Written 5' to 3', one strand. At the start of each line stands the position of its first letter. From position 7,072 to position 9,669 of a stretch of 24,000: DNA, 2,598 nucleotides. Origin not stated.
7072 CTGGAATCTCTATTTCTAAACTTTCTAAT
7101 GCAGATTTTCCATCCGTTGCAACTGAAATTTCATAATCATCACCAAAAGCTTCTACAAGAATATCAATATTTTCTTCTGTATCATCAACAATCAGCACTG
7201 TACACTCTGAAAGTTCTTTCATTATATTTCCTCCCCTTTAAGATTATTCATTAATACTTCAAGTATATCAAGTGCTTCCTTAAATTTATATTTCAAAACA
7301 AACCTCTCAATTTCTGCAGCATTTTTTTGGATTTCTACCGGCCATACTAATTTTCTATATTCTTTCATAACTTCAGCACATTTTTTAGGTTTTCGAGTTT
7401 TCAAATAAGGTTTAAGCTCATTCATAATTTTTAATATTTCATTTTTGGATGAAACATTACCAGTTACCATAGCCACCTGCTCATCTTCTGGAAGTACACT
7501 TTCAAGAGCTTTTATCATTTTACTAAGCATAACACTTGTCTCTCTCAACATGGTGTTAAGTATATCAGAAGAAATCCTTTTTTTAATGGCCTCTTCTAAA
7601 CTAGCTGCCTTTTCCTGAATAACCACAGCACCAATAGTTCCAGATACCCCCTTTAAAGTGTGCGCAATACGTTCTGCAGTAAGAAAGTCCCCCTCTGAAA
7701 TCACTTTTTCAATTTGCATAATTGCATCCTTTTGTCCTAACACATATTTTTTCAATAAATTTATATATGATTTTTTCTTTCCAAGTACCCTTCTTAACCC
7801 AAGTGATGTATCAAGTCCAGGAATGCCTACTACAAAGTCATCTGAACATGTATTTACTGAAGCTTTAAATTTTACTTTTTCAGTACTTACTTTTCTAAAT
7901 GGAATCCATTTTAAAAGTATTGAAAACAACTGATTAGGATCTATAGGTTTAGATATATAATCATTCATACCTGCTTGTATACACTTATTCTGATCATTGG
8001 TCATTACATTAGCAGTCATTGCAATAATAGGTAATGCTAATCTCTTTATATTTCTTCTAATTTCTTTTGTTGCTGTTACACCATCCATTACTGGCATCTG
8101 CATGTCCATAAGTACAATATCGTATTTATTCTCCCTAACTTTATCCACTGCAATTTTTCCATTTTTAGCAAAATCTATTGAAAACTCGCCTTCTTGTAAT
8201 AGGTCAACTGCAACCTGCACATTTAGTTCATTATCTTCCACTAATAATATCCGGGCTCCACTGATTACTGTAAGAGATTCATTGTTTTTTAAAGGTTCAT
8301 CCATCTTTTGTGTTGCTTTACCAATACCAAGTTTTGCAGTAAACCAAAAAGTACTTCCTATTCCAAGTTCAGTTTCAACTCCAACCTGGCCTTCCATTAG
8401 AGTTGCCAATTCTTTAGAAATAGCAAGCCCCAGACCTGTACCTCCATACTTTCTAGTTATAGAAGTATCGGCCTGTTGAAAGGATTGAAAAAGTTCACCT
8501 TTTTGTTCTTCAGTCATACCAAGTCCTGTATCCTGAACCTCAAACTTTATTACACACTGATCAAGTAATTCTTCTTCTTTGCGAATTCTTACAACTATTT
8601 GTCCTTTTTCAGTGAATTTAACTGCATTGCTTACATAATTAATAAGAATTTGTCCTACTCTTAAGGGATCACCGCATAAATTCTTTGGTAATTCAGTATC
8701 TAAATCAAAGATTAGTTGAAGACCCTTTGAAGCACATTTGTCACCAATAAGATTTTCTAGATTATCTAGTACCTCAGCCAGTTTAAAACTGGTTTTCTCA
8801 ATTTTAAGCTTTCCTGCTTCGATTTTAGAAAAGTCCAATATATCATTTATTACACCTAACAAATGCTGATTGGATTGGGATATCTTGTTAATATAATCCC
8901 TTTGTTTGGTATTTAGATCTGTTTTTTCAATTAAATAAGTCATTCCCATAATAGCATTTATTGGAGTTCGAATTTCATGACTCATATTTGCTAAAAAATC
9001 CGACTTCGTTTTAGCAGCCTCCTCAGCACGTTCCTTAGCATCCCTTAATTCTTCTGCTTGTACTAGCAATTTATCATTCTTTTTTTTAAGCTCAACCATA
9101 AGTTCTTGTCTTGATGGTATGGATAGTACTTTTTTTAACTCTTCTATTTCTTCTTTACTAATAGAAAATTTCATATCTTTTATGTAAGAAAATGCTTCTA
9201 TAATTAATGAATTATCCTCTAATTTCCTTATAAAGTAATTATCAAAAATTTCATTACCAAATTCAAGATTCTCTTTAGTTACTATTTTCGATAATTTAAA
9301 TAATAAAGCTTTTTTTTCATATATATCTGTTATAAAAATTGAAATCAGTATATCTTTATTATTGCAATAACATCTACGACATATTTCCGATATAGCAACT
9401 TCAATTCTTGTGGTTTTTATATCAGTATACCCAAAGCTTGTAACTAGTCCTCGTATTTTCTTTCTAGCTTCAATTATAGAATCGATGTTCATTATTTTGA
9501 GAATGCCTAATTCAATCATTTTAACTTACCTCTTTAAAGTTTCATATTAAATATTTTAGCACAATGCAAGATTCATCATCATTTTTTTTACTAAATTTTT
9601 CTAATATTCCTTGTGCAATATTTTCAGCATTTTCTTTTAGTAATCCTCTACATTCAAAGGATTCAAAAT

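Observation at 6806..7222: Near-identical receiver domains fused to two different outputs (kinase at 6806-7222, HD-GYP at 12219-12635): a branched phosphorelay created by domain duplication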

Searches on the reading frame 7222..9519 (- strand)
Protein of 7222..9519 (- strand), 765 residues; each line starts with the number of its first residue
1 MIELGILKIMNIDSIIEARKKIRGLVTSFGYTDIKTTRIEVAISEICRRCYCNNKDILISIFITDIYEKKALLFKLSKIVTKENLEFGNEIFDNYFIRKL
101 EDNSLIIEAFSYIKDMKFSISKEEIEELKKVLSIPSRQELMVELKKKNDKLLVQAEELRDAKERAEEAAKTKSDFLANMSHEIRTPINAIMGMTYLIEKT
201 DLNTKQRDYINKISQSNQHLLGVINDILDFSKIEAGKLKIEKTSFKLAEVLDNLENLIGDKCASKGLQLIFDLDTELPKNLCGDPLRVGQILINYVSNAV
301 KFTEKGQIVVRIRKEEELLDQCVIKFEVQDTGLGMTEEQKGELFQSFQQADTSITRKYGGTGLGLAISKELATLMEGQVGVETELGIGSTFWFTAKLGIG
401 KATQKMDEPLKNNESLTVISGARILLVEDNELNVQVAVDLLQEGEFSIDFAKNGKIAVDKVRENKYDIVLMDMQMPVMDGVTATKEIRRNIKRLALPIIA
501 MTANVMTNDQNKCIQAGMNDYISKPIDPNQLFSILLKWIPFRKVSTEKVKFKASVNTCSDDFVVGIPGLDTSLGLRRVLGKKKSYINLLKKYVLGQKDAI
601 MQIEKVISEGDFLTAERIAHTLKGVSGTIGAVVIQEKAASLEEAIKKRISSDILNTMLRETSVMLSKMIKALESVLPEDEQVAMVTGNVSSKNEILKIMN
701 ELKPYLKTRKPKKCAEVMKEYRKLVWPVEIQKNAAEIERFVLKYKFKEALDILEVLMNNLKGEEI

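Call 4: search_protein_families(library=pfam, proteins=[window:7222-9519:-], max_evalue=0.001)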
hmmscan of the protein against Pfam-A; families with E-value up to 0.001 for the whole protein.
window:7222-9519:- (765 aa): 4 families
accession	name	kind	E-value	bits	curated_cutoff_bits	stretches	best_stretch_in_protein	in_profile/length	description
PF00072.30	Response_reg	-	1e-28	100.2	30.2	1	424-534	1-109/111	Response regulator receiver domain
PF02518.31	HATPase_c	-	5.3e-25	88.5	26.4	1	283-397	1-109/111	Histidine kinase-, DNA gyrase B-, and HSP90-like ATPase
PF00512.31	HisKA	-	1.4e-21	76.7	26.9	1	172-236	2-66/66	His Kinase A (phospho-acceptor) domain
PF01627.28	Hpt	-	1.9e-08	34.9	24.6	1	599-657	13-70/84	Hpt domain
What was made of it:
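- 7222..9519 (-): Hybrid histidine kinase. It has a conserved N-terminal domain of unknown fold (residues 1-135), then HisKA, HATPase_c, REC and a C-terminal Hpt (HTLKG). It is the proposed common phosphodonor. Its stop codon overlaps the REC-kinase start by 1 nt. Pfam HisKA at 172-236, HATPase_c at 283-397, Response_reg at 424-534 and Hpt at 599-657 (call 4).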

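Call 12: find_related_loci(query=window:7222-9519:-, collection=genome_contigs, flank=10000)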
Query window:7222-9519:- (765 aa) in genome_contigs; peptide patterns used: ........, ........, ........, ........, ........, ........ (x = any residue, [..] = any of these).
600 stretches matched a pattern (row limit reached: there are more); 596 encode a relative of the query (tblastn E <= 1e-3); the best 80 are kept; 80 distinct loci.
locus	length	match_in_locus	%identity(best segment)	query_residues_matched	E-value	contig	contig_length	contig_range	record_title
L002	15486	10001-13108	52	156-660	5e-167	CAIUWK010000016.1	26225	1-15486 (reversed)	MAG: uncultured Geobacter sp. isolate E14_bin-1665 genome assembly, contig: bin-1665:016/113, whole genome shotgun seque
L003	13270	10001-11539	51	169-677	3e-163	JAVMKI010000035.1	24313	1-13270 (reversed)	MAG: Candidatus Contendobacter sp. isolate SCELSE-7-Con RS32308SPAdes_bin.011_0000000035, whole genome shotgun sequence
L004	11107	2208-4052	41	156-760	2e-146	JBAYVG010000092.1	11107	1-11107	MAG: Rhodocyclaceae bacterium isolate SO_2016_LW3_54 scaffold08588_LW162_2016, whole genome shotgun sequence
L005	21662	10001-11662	43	122-677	7e-139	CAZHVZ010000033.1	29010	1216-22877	MAG TPA_asm: uncultured Rhodocyclaceae bacterium isolate SRP285395_co1_114 genome assembly, contig: NODE_2356_length_290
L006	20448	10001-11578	43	156-688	6e-137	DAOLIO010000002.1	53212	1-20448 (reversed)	MAG TPA_asm: Azonexus sp. isolate AMR_MDS_0286 NODE_72_length_53212_cov_8.601652, whole genome shotgun sequence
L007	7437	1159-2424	51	143-556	3e-135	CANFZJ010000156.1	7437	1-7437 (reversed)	MAG: Comamonadaceae bacterium isolate Jr-20nov17-118 genome assembly, contig: Jr-20nov17-C13835, whole genome shotgun se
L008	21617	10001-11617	43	142-678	2e-135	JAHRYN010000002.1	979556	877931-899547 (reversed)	MAG: Betaproteobacteria bacterium isolate AG20 NODE_10_length_979556_cov_39.077291, whole genome shotgun sequence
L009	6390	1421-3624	40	96-682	2e-132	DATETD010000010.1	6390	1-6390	MAG TPA_asm: Rhodocyclaceae bacterium isolate SMAG_U8306 k141_2082124, whole genome shotgun sequence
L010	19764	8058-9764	41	157-680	1e-136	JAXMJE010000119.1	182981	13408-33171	MAG: Azonexus sp. isolate G7_maxbin.009_sub k141_93295, whole genome shotgun sequence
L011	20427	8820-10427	42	157-677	2e-131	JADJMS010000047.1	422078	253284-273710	MAG: Candidatus Dechloromonas phosphorivorans isolate EsbW_18-Q3-R4-48_BATAC.463 tig00251468-10-4221510, whole genome sh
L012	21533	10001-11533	43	172-677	1e-129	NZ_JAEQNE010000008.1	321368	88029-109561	Ramlibacter monticola strain KACC 19175 contig8, whole genome shotgun sequence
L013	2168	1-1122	56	176-542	2e-138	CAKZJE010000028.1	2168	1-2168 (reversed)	MAG TPA_asm: uncultured Methylomonas sp. isolate ERR2114805_bin.24_CONCOCT_v1.1_MAG genome assembly, contig: ERZ1034363.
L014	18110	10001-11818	39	158-761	4e-138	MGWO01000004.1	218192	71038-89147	MAG: Gallionellales bacterium GWA2_54_124 GWA2_Gallionellales_54_124_12, whole genome shotgun sequence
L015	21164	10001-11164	51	154-540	7e-129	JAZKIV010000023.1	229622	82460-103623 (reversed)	MAG: Pseudomonadota bacterium isolate ADI_DC_SW_02_SPN_11032020-bin063 DCSW02SPN_B063_0_000000000023, whole genome shotg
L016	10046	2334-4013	40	82-623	7e-127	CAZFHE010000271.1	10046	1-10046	MAG TPA_asm: uncultured Dechloromonas sp. isolate SRP098377_co2_209 genome assembly, contig: k141_4465072, whole genome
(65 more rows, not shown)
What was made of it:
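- Tried and rejected: Genome-collection scan with the whole hybrid kinase (call 12).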
